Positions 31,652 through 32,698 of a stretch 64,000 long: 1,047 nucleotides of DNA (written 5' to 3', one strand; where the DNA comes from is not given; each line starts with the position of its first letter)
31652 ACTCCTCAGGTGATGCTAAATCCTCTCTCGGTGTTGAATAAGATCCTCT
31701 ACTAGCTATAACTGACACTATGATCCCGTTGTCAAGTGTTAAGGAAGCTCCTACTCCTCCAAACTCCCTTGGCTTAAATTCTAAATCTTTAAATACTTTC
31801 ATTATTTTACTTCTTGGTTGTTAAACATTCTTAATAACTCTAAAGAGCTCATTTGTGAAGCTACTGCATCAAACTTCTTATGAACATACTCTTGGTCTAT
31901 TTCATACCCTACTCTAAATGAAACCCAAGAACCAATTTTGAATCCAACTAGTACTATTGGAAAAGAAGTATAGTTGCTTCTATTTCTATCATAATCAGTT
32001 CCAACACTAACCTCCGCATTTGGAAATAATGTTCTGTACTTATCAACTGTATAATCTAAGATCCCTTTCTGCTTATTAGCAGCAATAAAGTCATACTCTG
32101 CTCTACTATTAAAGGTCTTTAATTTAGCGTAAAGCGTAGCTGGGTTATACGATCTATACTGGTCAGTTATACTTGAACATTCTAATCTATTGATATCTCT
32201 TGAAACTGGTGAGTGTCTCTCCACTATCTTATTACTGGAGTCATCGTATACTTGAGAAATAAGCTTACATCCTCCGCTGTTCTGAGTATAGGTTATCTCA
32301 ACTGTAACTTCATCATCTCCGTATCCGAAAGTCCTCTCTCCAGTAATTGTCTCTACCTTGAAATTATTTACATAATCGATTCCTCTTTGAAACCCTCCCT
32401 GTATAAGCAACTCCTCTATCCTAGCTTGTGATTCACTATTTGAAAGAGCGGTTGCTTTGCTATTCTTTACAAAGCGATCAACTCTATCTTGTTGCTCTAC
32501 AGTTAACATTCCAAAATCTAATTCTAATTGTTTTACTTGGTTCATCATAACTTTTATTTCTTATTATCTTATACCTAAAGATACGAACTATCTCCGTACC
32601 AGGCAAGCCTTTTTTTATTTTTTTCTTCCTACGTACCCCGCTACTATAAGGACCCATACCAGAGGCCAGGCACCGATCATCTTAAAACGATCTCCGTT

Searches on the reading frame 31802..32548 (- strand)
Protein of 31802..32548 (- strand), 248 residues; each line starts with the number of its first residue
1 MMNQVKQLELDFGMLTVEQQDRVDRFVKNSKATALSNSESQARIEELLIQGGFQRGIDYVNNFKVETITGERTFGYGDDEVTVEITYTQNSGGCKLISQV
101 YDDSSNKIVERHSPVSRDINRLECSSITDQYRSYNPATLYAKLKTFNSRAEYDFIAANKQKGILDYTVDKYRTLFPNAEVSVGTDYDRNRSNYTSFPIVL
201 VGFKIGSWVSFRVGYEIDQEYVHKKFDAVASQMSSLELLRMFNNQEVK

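Call 43: find_encoding_contigs(protein=window:31802-32548:-, flank=10000, max_places=6)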
Protein window:31802-32548:- (248 aa): 11 contigs read that carry it; 6 places shown.
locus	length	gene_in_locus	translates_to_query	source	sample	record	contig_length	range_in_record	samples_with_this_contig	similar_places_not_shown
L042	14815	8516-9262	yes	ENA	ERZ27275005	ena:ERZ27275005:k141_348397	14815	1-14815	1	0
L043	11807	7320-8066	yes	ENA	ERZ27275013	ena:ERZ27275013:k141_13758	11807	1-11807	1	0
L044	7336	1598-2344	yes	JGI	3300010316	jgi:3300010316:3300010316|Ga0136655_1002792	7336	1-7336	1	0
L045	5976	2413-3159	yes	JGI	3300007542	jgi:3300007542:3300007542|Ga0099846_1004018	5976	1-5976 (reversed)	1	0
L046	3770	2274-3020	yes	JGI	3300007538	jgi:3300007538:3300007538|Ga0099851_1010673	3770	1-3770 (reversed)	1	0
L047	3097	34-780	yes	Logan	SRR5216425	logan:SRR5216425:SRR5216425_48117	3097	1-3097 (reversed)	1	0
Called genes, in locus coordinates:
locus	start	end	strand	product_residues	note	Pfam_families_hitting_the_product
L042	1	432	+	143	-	?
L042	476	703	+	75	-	-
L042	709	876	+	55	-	PF07432:Hc1 (weak)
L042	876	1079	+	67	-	PF14902:DUF4494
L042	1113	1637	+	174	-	PF13521:AAA_28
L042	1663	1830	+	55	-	-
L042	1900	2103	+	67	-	-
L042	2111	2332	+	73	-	-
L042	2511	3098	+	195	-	-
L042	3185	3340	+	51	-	-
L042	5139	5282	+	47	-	-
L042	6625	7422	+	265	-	PF06067:DUF932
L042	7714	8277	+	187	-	PF00551:Formyl_trans_N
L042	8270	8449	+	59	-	-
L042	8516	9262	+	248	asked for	-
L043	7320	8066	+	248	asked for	-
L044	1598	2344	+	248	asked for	-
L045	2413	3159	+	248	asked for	-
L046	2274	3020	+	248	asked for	-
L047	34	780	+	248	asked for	-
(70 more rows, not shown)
